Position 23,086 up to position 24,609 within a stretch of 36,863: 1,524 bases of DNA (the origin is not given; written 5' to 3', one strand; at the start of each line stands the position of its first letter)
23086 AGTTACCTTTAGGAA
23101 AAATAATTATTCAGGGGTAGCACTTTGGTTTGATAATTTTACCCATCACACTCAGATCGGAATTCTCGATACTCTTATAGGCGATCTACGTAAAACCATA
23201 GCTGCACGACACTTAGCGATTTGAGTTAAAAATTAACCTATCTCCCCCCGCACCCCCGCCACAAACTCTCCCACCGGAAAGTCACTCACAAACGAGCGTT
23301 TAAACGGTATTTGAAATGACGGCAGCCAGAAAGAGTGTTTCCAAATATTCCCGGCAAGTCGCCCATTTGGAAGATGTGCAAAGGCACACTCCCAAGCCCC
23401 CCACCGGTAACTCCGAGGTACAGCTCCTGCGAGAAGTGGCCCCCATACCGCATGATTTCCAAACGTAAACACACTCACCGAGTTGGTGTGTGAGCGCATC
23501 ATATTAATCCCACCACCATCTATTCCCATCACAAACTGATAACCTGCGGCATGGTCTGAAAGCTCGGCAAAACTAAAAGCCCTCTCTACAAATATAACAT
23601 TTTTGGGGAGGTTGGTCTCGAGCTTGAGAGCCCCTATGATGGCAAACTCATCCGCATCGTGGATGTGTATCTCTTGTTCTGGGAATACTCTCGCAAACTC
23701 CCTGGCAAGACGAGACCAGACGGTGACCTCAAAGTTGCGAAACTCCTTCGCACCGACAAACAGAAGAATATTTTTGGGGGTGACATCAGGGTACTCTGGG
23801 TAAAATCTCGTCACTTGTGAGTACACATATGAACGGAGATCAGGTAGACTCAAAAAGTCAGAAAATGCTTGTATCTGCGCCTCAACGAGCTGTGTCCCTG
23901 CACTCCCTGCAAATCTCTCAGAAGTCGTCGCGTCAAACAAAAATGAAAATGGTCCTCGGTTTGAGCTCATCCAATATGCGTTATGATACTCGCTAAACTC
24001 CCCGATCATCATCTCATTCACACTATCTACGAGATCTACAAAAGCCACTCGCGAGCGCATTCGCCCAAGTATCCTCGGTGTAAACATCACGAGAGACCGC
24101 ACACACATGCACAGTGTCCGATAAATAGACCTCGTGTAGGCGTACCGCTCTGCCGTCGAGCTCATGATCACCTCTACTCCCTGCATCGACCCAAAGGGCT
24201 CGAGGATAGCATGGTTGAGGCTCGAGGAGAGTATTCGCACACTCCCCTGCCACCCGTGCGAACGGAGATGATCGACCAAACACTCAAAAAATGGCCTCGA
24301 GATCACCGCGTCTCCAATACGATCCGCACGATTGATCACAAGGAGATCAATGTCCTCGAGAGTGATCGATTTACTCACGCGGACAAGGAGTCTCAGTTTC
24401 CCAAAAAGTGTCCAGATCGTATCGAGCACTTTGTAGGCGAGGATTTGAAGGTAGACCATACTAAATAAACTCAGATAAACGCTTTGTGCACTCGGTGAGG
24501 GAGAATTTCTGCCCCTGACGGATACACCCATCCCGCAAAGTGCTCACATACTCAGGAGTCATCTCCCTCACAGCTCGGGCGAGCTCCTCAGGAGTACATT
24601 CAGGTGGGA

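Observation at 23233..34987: Heptose-type surface glycan cluster in a lineage not expected to make LPS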

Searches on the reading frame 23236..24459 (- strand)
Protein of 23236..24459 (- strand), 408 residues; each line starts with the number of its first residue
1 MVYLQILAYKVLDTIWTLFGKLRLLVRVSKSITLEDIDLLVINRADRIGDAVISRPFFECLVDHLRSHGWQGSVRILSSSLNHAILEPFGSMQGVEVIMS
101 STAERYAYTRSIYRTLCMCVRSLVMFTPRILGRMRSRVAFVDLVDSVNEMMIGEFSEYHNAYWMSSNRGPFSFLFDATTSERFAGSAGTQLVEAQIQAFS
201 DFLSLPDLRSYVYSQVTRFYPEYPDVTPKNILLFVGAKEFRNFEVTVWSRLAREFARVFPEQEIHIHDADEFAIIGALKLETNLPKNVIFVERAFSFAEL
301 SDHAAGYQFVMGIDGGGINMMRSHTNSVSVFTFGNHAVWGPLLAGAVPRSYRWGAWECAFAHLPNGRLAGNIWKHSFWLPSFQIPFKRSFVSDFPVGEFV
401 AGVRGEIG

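Call 9: search_protein_families(library=pfam, max_evalue=0.01, proteins=[window:23236-24459:-])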
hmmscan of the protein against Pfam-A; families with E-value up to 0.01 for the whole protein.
seq(408 aa): 0 families

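Call 10: search_protein_families(library=ncbifam, max_evalue=0.01, proteins=[window:23236-24459:-])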
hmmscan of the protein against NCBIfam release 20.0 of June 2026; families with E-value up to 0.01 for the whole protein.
seq(408 aa): 0 families
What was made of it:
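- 23233..24459 (-): g01: divergent GT9-derived GT-B glycosyltransferase (408 aa), 28% identical paralogue of g09. No Pfam or NCBIfam hit (calls 9, 10).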

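Call 16: find_homologous_proteins(query=window:23236-24459:-, max_evalue=0.001)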
Query seq(408 aa) (408 aa): 14 proteins with E <= 0.001 among 5467 candidates.
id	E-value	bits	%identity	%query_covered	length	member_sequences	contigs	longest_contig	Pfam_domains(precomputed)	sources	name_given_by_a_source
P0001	3.6e-276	933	100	100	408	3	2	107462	-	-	-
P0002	1.9e-103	365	44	99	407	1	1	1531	-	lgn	-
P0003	3.2e-90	321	41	98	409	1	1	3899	-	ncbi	-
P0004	8.7e-87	310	41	99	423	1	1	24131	-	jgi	jgi:ADP-heptose:LPS heptosyltransferase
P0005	3.8e-76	275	37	98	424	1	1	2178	-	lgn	-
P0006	3.7e-61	225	43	63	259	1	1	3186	-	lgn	-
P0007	8.8e-52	195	41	62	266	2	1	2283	-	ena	-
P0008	8.8e-49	185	27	100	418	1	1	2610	-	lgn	-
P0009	1.2e-47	181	29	95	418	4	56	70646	-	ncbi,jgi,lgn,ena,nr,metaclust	ncbi:hypothetical protein GW819_00600 [Candidatus Gracilibacteria bacterium]|nr:hypothetical protein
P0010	2.2e-46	177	26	100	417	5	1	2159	-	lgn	-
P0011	2.2e-45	173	29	96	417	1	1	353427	-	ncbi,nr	ncbi:MAG: hypothetical protein PHH16_00675 [Candidatus Gracilibacteria bacterium]|nr:hypothetical pr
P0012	3.0e-44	170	28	96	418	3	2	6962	-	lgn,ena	-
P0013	7.0e-43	165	27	93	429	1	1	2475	-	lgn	-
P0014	4.8e-41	159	28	89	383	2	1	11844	-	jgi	jgi:ADP-heptose:LPS heptosyltransferase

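Call 18: search_solved_structures(query=A1, max_evalue=10, show_alignments=2)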
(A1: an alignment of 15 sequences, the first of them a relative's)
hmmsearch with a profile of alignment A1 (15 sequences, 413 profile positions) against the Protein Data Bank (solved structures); distinct sequences matched with E-value up to 10: 2.
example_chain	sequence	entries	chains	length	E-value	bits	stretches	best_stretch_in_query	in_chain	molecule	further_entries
3e54_A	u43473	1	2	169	0.26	13.2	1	84-147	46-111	RRNA intron-encoded endonuclease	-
5zc3_B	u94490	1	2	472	0.39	12.6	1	240-271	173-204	RxLR effector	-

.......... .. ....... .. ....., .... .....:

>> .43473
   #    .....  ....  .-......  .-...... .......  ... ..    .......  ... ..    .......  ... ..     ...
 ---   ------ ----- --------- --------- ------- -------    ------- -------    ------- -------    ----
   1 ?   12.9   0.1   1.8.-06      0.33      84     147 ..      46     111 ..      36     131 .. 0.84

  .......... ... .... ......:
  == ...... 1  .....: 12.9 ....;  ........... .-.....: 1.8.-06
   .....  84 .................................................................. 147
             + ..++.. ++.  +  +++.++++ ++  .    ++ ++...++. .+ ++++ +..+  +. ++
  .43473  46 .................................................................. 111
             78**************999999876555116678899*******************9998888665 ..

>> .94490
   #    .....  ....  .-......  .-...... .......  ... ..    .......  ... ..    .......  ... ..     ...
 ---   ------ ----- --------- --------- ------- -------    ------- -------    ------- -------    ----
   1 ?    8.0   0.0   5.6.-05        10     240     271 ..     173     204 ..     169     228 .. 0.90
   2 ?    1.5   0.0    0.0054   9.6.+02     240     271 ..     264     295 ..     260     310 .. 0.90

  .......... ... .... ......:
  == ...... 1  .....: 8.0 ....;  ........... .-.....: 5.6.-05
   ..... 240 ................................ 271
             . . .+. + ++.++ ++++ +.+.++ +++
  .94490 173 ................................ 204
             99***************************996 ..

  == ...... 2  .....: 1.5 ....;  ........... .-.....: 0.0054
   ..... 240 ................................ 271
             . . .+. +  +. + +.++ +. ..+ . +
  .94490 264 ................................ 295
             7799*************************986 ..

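Call 22: find_encoding_contigs(protein=P0001, flank=10000, max_places=4)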
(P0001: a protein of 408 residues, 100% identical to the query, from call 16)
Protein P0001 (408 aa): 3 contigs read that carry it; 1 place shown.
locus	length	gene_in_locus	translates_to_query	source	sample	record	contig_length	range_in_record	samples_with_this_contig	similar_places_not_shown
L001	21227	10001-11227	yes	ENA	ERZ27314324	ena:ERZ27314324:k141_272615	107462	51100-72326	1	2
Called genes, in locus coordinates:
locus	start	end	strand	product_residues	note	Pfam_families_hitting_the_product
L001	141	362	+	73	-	PF10066:DUF2304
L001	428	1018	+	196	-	PF00535:Glycos_transf_2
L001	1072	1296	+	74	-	-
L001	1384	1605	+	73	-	-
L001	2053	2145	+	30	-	-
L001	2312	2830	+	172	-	-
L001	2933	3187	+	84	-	PF05050:Methyltransf_21 (weak)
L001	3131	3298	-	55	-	-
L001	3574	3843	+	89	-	-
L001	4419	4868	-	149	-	PF01075:Glyco_transf_9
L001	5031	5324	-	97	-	-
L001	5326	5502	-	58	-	PF13242:Hydrolase_like (weak)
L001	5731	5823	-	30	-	-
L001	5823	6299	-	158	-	PF01380:SIS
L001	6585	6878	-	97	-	PF01380:SIS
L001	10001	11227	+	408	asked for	-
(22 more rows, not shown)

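Call 32: predict_structure(alignment_id=A2)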
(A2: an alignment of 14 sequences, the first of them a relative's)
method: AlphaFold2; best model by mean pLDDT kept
length: 408 residues; sequences in the alignment: 14
mean_pLDDT: 86.6   pTM: 0.88
mean pLDDT of the five models: 86.6, 84.7, 83.2, 78.9, 77.7
residues with pLDDT >= 90: 210; 70-90: 161; 50-70: 28; < 50: 9
segments of 3 or more residues with pLDDT < 50: 106-109, 147-149
pLDDT, mean of each block of 10 residues (from residue 1): 81 84 76 92 88 94 96 93 89 92 51 73 80 85 67 77 88 86 80 94 95 95 87 83 91 97 90 84 93 85 94 89 94 89 93 95 92 81 74 95 91
secondary structure, 60 per line:
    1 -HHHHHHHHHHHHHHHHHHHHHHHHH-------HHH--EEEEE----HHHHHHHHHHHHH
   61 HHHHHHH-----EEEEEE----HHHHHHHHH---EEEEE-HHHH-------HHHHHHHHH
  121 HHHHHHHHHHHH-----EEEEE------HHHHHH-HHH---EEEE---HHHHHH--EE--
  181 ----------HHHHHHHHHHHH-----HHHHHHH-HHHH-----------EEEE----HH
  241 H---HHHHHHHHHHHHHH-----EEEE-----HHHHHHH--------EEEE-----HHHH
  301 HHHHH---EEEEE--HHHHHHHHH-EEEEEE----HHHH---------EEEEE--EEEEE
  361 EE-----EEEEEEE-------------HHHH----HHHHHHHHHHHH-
elements in order: H2-26 E39-43 H48-67 E73-78 H83-91 E95-99 H101-104 H112-132 E138-142 H149-154 E162-165 H169-174 H191-202 H208-214 H216-219 E231-234 H245-258 E264-267 H273-279 E288-291 H297-305 E309-313 H316-324 E326-331 H336-339 E349-353 E356-362 E368-374 H388-391 H396-407
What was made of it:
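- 23233..24459 (-): AF2 model pLDDT 86.6 (call 32).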

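Call 34: find_encoding_contigs(protein=P0011, flank=10000, max_places=2)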
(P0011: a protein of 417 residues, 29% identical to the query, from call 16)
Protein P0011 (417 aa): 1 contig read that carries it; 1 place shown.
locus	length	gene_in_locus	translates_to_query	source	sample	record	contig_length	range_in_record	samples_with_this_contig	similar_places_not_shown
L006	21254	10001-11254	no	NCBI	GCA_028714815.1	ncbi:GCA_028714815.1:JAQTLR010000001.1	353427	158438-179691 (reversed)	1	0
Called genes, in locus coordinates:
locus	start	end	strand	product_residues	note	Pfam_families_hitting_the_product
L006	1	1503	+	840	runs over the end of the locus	-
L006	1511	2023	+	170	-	-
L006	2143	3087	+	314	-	-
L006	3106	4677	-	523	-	PF02518:HATPase_c (weak), PF13589:HATPase_c_3, PF17942:Morc6_S5 (weak)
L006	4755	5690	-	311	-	PF04471:Mrr_cat, PF00570:HRDC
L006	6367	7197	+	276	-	PF07963:N_methyl (weak)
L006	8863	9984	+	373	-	PF20706:GT4-conflict (faint), PF00534:Glycos_transf_1, PF13692:Glyco_trans_1_4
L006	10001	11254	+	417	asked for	-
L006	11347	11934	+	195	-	-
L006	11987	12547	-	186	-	PF01025:GrpE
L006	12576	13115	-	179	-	-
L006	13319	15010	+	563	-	-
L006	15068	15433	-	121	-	-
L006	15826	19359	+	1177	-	PF04563:RNA_pol_Rpb2_1, PF04561:RNA_pol_Rpb2_2, PF04565:RNA_pol_Rpb2_3, PF10385:RNA_pol_Rpb2_45, PF00562:RNA_pol_Rpb2_6, PF04560:RNA_pol_Rpb2_7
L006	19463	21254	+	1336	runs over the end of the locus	PF04997:RNA_pol_Rpb1_1, PF00623:RNA_pol_Rpb1_2, PF04983:RNA_pol_Rpb1_3, PF05000:RNA_pol_Rpb1_4, PF04998:RNA_pol_Rpb1_5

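Call 35: fold_search(model_id=the predicted structure, library=pdb)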
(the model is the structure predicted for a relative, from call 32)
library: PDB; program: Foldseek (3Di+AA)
matches with E <= 10: 1618; with E <= 0.001: 127
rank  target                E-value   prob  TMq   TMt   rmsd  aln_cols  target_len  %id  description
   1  3tov_B                1.5e-10  1.00  0.51  0.59   7.9       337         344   12  The crystal structure of the glycosyl transferase family 9 from Veillonella parvula DSM 2008 (released 2011-09-21)
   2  2h1f_A                2.9e-10  1.00  0.47  0.58   7.3       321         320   14  E. coli heptosyltransferase WaaC with ADP (released 2007-05-22)
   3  2h1h_A                3.1e-10  1.00  0.47  0.58   7.5       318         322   14  E. coli heptosyltransferase WaaC with ADP-2-deoxy-2-fluoro heptose (released 2007-05-22)
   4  6dfe_B                3.7e-10  1.00  0.45  0.54   7.8       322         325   13  The structure of a ternary complex of E. coli WaaC (released 2018-09-05)
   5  3tov_A                6.0e-10  1.00  0.48  0.56   8.1       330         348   13  The crystal structure of the glycosyl transferase family 9 from Veillonella parvula DSM 2008 (released 2011-09-21)
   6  2gt1_A                8.5e-10  1.00  0.47  0.57   7.7       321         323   13  E. coli heptosyltransferase WaaC. (released 2007-05-01)
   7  2h1h_B                1.5e-09  1.00  0.46  0.57   7.2       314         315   13  E. coli heptosyltransferase WaaC with ADP-2-deoxy-2-fluoro heptose (released 2007-05-22)
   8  2gt1_B                3.7e-09  1.00  0.42  0.54   7.7       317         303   11  E. coli heptosyltransferase WaaC. (released 2007-05-01)
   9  1psw                  3.5e-08  1.00  0.47  0.56  10.1       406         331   12  Structure of E. coli ADP-heptose lps heptosyltransferase II (released 2003-07-08)
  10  1v4v_B                2.0e-06  1.00  0.40  0.43   7.8       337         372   12  Crystal Structure Of UDP-N-Acetylglucosamine 2-Epimerase From Thermus Thermophilus HB8 (released 2003-12-02)
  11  1v4v_A                2.5e-06  1.00  0.39  0.41   8.0       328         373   11  Crystal Structure Of UDP-N-Acetylglucosamine 2-Epimerase From Thermus Thermophilus HB8 (released 2003-12-02)
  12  3uyl_A                5.0e-06  1.00  0.28  0.31  12.7       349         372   11  Spinosyn Rhamnosyltransferase SpnG complexed with thymidine diphosphate (released 2012-02-15)
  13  6vlc_D                6.4e-06  1.00  0.35  0.38   9.2       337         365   13  Crystal structure of UDP-GlcNAc 2-epimerase from Neisseria meningitidis bound to UDP-GlcNAc (released 2020-11-11)
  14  1pnv_A                6.4e-06  1.00  0.26  0.27  13.5       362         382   12  Crystal Structure of TDP-epi-Vancosaminyltransferase GtfA in complexes with TDP and Vancomycin (released 2003-08-12)
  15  7vza_G                8.6e-06  1.00  0.35  0.38   9.1       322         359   12  The crystal structure of Non-hydrolyzing UDPGlcNAc 2-epimerase in complex with UDP (released 2022-11-16)
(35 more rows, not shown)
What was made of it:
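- Foldseek top 9 hits are all GT9 (call 35).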

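Call 39: find_encoding_contigs(protein=P0009, flank=10000, max_places=2)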
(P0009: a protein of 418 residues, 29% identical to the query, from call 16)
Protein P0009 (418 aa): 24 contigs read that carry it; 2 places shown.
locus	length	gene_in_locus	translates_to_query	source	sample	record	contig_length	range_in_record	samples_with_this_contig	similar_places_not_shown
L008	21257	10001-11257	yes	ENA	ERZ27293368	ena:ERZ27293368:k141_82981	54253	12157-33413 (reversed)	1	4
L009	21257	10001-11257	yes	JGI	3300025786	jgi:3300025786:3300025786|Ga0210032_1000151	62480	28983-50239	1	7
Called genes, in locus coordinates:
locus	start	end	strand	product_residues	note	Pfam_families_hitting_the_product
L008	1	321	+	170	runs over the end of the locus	PF02130:YbeY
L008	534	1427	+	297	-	PF03033:Glyco_transf_28, PF04101:Glyco_tran_28_C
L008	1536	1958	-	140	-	PF01564:Spermine_synth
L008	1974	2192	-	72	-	-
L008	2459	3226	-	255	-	PF00270:DEAD, PF00271:Helicase_C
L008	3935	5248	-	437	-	PF01136:Peptidase_U32, PF16325:Peptidase_U32_C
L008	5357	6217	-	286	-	PF03119:DNA_ligase_ZBD, PF12826:HHH_2 (faint), PF00533:BRCT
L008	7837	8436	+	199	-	PF07963:N_methyl (weak)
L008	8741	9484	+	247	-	-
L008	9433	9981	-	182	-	-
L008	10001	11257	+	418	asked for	-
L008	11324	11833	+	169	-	-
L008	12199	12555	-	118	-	-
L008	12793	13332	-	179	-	-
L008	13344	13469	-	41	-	-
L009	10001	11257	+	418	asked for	-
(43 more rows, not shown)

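Call 40: find_encoding_contigs(protein=P0004, flank=10000, max_places=2)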
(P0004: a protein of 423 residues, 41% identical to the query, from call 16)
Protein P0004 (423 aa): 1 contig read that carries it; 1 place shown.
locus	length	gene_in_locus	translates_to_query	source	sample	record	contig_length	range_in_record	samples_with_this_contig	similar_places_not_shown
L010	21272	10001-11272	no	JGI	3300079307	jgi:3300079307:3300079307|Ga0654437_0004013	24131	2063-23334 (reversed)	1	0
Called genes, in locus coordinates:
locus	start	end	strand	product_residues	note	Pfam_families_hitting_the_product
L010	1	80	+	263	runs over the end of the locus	-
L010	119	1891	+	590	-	-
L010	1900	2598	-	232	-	PF02463:SMC_N (faint), PF00005:ABC_tran, PF13304:AAA_21 (faint)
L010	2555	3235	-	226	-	PF25182:NonGDSL, PF00657:Lipase_GDSL, PF13472:Lipase_GDSL_2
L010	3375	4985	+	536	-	PF00578:AhpC-TSA, PF08534:Redoxin, PF13905:Thioredoxin_8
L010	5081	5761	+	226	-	PF00072:Response_reg, PF00486:Trans_reg_C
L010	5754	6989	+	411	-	PF02518:HATPase_c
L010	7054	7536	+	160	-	-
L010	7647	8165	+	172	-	PF09351:DUF1993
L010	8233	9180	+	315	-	PF00005:ABC_tran, PF13304:AAA_21 (weak)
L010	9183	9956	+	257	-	PF01061:ABC2_membrane, PF12698:ABC2_membrane_3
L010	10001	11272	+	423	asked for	-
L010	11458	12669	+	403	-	-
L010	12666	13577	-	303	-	PF00294:PfkB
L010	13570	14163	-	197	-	PF13580:SIS_2, PF01380:SIS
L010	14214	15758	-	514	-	-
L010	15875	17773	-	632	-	-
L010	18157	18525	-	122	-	PF00892:EamA (weak)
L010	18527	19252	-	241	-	PF13489:Methyltransf_23, PF13847:Methyltransf_31 (weak), PF08241:Methyltransf_11 (weak), PF08242:Methyltransf_12 (weak), PF13649:Methyltransf_25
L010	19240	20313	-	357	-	PF01075:Glyco_transf_9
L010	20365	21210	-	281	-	PF01040:UbiA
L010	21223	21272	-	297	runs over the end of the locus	PF00395:SLH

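Call 46: find_related_loci(query=A2, collection=genome_contigs, flank=10000)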
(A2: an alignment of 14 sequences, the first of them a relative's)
Query A2 (408 aa) in genome_contigs; peptide patterns used: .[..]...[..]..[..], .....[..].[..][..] (x = any residue, [..] = any of these).
43 stretches matched a pattern; 12 encode a relative of the query (tblastn E <= 1e-3); 12 distinct loci.
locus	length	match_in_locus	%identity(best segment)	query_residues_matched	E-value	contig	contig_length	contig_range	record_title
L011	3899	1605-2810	41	1-401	3e-97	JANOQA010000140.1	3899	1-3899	MAG: bacterium isolate VAR_4_metabat_39 VAR_4_k141_2501365, whole genome shotgun sequence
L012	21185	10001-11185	30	15-407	3e-51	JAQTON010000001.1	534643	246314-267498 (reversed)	MAG: Candidatus Gracilibacteria bacterium isolate STA_89 NODE_10_length_534643_cov_28.918446_Sandtown_A, whole genome sh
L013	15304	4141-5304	28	25-407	6e-50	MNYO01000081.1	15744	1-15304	MAG: Candidatus Gracilibacteria bacterium CG2_30_37_12 cg2_3.0_scaffold_3302_c, whole genome shotgun sequence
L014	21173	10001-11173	28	15-404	3e-49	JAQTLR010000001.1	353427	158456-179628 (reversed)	MAG: Candidatus Gracilibacteria bacterium isolate STA_21 NODE_43_length_353427_cov_29.044025_Sandtown_A, whole genome sh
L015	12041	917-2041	28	25-394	2e-46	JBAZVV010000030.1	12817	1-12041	MAG: Candidatus Gracilibacteria bacterium isolate SO_2017_GW1_261 NODE_18190_length_12817_cov_1.011663_OW334_2017, whole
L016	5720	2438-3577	28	19-394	8e-46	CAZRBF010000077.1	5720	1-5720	MAG TPA_asm: uncultured Candidatus Peribacteria bacterium isolate SRP286056_co2_339 genome assembly, contig: NODE_24408_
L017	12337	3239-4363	28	25-394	3e-47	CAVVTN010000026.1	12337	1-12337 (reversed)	MAG: uncultured Candidatus Gracilibacteria bacterium isolate MFD02832.bin.1.42 genome assembly, contig: contig_6810, who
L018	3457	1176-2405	27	2-407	3e-44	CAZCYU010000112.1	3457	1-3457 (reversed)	MAG TPA_asm: uncultured Candidatus Peribacteria bacterium isolate binchicken_co169_109 genome assembly, contig: k99_1716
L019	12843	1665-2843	25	19-407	8e-43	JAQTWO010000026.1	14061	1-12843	MAG: Candidatus Gracilibacteria bacterium isolate STC_112 NODE_9654_length_14061_cov_3.976173_Sandtown_C, whole genome s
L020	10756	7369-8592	27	4-407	5e-51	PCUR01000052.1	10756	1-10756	MAG: Candidatus Gracilibacteria bacterium CG12_big_fil_rev_8_21_14_0_65_38_15 CG12_8_21_14_0.65_scaffold_2475_c, whole g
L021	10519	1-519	32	236-407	2e-25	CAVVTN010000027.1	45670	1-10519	MAG: uncultured Candidatus Gracilibacteria bacterium isolate MFD02832.bin.1.42 genome assembly, contig: contig_6811, who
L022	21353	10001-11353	26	4-407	4e-46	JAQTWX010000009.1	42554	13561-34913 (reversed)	MAG: Candidatus Gracilibacteria bacterium isolate STC_120 NODE_1761_length_42554_cov_4.596554_Sandtown_C, whole genome s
